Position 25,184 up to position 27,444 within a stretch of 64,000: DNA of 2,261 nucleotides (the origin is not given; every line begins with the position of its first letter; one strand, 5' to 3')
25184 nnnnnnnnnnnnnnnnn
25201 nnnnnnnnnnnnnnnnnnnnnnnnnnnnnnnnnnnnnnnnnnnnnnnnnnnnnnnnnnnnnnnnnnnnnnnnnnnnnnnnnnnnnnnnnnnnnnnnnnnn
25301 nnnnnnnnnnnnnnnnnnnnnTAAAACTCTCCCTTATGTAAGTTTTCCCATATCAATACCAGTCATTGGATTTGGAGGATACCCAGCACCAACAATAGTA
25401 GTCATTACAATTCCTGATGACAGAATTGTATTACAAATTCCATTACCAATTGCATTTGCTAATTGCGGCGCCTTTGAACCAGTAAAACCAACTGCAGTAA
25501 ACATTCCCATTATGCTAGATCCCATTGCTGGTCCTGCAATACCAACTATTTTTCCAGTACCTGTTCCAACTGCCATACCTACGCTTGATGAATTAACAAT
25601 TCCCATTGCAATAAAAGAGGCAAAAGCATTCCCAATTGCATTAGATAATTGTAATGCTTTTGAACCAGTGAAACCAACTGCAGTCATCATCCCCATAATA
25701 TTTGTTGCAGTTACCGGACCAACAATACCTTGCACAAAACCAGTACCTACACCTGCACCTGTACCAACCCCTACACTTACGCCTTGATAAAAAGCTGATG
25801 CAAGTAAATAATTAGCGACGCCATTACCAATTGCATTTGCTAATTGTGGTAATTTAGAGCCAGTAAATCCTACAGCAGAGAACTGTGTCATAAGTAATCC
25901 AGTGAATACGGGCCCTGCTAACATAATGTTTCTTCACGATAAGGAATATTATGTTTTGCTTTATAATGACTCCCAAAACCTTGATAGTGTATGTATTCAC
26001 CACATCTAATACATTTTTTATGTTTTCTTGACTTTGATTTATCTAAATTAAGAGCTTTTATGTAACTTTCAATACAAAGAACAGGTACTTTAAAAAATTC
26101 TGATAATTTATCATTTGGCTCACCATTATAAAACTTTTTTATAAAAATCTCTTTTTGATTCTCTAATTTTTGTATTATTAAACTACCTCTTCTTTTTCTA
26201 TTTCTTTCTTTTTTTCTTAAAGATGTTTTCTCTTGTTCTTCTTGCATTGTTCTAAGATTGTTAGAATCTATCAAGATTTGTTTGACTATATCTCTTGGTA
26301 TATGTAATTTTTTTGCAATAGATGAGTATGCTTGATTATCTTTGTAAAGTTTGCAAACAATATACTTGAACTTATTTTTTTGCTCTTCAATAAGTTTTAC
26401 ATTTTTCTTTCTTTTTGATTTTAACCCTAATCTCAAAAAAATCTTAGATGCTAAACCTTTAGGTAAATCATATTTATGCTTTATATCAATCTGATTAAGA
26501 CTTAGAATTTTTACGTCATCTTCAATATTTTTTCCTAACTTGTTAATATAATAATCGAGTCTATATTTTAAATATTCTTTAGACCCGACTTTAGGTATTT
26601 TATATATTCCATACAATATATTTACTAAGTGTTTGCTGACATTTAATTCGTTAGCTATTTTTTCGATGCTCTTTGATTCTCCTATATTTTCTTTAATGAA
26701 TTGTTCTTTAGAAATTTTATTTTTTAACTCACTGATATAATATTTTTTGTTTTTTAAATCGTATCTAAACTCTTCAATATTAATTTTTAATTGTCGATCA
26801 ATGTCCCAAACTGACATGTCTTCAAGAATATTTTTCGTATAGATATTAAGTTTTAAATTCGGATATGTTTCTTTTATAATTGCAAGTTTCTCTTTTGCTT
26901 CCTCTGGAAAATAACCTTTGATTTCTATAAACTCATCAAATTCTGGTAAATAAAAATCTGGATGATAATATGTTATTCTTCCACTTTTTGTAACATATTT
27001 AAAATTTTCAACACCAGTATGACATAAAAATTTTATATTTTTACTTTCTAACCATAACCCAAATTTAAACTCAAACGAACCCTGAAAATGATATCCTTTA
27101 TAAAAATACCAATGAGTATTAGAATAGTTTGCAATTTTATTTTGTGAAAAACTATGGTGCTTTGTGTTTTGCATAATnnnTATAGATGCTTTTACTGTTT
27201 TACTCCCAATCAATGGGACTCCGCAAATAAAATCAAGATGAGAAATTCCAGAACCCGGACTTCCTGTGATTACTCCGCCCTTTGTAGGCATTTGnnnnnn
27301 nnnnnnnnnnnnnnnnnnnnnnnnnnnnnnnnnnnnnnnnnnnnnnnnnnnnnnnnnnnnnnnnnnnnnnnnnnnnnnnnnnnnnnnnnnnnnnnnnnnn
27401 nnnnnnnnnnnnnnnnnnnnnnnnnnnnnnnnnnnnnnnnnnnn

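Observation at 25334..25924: Triple-repeat glycine-zipper protein between the giant virion gene and a homing endonuclease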

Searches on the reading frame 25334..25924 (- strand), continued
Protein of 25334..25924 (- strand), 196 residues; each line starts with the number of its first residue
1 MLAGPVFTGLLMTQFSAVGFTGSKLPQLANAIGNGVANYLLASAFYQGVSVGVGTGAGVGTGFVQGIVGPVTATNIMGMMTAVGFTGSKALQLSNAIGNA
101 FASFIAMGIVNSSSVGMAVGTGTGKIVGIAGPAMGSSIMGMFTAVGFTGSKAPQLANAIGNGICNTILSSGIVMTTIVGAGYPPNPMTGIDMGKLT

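Call 45: search_protein_representatives(alignment_id=A2)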
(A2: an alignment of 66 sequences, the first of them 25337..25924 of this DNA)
Query: 66 sequences, 196 profile positions. Proteins with E-value up to 0.001 (for the whole library): 578; up to 1e-10: 374; up to 1e-30: 57. The best 150 are listed.
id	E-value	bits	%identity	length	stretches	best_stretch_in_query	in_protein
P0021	3.2e-71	255.5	-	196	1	1-196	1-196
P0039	6.5e-65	234.9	-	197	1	1-196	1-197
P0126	5.7e-60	218.8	-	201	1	1-196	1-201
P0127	9.3e-58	211.6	-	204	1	1-196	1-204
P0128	3.8e-57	209.6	-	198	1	1-195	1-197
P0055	1.3e-56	207.8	-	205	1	1-196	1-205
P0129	7.8e-53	195.5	-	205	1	1-196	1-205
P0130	2.8e-43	164.3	-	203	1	1-193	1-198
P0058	2.0e-42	161.6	-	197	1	1-196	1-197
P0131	3.1e-42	160.9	-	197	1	1-196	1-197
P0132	5.0e-42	160.2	-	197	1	1-194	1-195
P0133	5.9e-41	156.7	-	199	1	3-196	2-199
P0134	2.7e-38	148.0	-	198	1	1-195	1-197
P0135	3.0e-38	147.9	-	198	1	1-195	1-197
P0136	4.4e-38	147.3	-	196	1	1-196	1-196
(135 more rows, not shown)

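Call 50: find_encoding_contigs(protein=P0053, flank=8000, max_places=1)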
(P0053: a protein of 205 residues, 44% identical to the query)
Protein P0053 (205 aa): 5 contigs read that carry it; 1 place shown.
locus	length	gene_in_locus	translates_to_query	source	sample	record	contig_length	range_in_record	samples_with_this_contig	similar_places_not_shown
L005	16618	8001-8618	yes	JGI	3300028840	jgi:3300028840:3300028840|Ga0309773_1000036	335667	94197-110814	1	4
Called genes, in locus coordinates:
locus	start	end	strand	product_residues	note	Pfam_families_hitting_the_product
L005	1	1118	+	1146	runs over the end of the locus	-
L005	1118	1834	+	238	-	-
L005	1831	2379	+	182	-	-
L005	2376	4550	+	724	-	-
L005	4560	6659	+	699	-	-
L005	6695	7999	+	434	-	PF13384:HTH_23 (faint), PF05367:Phage_endo_I (weak)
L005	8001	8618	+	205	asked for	-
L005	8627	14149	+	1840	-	-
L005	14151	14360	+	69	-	-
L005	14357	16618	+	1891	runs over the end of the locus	PF15780:ASH, PF22073:Cep192_D4 (weak), PF12371:TMEM131_like_N (weak), PF15780:ASH (weak), PF22073:Cep192_D4, PF22544:HYDIN_VesB_CFA65-like_Ig, PF15780:ASH, PF22544:HYDIN_VesB_CFA65-like_Ig, +12 more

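Call 51: find_encoding_contigs(protein=P0057, flank=8000, max_places=1)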
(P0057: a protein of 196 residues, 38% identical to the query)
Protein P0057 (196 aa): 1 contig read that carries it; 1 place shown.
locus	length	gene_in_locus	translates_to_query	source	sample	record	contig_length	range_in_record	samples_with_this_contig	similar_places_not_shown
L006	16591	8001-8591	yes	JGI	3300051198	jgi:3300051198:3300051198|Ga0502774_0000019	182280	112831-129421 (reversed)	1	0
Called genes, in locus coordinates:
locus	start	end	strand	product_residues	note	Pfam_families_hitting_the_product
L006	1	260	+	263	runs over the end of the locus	-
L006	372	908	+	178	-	-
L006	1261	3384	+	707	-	PF00644:PARP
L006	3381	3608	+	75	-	-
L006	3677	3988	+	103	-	-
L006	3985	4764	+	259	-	PF01510:Amidase_2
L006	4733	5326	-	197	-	-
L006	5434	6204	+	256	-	PF02369:Big_1 (weak)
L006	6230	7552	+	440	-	-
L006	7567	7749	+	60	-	-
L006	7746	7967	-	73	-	-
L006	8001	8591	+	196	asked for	-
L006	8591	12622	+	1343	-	-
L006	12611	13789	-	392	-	-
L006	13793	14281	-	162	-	-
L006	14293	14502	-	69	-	-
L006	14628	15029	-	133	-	-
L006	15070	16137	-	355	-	PF00155:Aminotran_1_2 (weak), PF01041:DegT_DnrJ_EryC1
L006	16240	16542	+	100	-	-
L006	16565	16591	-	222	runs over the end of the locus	PF02223:Thymidylate_kin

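Call 52: find_encoding_contigs(protein=P0060, flank=8000, max_places=1)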
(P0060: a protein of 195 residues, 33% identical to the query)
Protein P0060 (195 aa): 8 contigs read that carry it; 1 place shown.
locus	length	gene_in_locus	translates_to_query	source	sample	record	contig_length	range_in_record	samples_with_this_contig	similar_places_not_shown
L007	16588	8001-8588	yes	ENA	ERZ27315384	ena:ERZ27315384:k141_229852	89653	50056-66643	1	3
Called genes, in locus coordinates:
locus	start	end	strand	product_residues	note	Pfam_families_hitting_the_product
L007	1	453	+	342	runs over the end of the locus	-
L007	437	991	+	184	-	-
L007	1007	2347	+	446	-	-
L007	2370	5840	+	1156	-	-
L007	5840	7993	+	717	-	-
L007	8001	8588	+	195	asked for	-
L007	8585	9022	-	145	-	-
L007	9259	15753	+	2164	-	-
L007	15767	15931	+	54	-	-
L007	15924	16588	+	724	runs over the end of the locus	-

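Call 53: find_encoding_contigs(protein=P0065, flank=8000, max_places=1)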
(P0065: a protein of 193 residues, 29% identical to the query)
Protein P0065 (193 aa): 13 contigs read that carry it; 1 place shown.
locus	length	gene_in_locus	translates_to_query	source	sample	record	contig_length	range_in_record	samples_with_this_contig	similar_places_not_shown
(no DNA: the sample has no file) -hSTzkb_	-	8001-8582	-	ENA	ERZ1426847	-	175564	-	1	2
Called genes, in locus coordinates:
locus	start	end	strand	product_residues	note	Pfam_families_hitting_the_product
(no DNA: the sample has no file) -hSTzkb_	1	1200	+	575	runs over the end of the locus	-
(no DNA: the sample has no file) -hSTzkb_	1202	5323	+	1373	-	-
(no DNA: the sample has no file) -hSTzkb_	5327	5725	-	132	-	-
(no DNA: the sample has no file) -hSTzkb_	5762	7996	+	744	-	-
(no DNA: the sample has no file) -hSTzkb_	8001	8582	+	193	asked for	-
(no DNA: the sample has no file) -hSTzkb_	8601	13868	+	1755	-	-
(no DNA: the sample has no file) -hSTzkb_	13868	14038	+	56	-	-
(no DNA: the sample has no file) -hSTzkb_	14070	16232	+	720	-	-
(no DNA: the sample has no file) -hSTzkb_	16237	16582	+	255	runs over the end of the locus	-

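Call 64: search_dna_similar(collection=phages, mode=protein, query=P0064, max_evalue=1, max_rows=15)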
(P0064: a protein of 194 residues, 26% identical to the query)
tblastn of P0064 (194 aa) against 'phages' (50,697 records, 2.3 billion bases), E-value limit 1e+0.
No match.

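Call 65: search_dna_similar(collection=phages, mode=protein, query=P0059, max_evalue=1, max_rows=15)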
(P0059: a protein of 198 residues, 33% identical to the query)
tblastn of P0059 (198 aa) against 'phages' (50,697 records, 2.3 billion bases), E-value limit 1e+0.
No match.

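Call 86: find_related_loci(query=A4, collection=genome_contigs, flank=8000)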
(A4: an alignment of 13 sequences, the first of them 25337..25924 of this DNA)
Query A4 (196 aa) in genome_contigs; peptide patterns used: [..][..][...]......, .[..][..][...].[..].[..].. (x = any residue, [..] = any of these).
74 stretches matched a pattern, but none encodes a relative of the query by tblastn (E <= 1e-3).

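Call 87: find_related_loci(query=A4, collection=viral_contigs, flank=8000)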
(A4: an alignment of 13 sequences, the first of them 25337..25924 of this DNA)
Query A4 (196 aa) in viral_contigs; peptide patterns used: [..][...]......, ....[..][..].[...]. (x = any residue, [..] = any of these).
330 stretches matched a pattern; 3 encode a relative of the query (tblastn E <= 1e-3); 3 distinct loci.
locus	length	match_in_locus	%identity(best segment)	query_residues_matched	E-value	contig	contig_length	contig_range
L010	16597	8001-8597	83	2-196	4e-100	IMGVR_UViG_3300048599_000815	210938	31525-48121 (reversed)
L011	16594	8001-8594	70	1-196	2e-82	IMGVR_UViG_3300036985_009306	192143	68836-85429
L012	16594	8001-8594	63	2-195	1e-74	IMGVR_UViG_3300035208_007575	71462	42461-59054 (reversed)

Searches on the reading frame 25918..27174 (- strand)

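Call 6: search_protein_families(library=pfam, proteins=[window:25918-27174:-], max_evalue=1)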
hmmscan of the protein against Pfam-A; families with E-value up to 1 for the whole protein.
window:25918-27174:- (418 aa): 5 families
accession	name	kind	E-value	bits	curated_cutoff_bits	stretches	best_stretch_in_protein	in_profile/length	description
PF05367.17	Phage_endo_I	-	3.4e-06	27.2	29.1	1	29-111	14-92/149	Phage endonuclease I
PF04545.22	Sigma70_r4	-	0.0089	16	24.1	0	273-301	13-41/50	Sigma-70, region 4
PF04218.19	CENP-B_N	-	0.051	13.7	21.2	1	270-309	12-51/53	CENP-B N-terminal DNA-binding domain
PF09180.16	ProRS-C_1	-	0.14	12.8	31.5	1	338-393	9-59/71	Prolyl-tRNA synthetase, C-terminal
PF20719.2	Med16_C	-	0.65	10.7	21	1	373-395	69-90/123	Mediator complex subunit 16, C-terminal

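Call 7: search_protein_families(library=phrogs, proteins=[window:25918-27174:-], max_evalue=0.01)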
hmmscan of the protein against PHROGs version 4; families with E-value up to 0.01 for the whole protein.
window:25918-27174:- (418 aa): 5 families
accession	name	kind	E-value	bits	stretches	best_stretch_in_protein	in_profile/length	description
phrog_945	-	DNA, RNA and nucleotide metabolism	1.3e-08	35.7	1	26-110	10-87/145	endonuclease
phrog_15137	-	DNA, RNA and nucleotide metabolism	5.6e-08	33.6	1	3-95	104-202/236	endonuclease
phrog_9019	-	DNA, RNA and nucleotide metabolism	5.4e-06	27.5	1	6-115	35-137/160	Holliday junction resolvase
phrog_22215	-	unknown function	9.1e-06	26.6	1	12-87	202-272/324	-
phrog_21138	-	unknown function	0.007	18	1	24-94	9-75/198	-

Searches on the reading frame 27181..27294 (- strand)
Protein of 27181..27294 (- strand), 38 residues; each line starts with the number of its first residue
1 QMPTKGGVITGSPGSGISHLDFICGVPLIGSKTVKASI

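Call 76: search_protein_families(library=pfam, proteins=[window:27181-27294:-], max_evalue=10)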
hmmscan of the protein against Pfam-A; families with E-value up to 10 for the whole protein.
seq(38 aa): 0 families
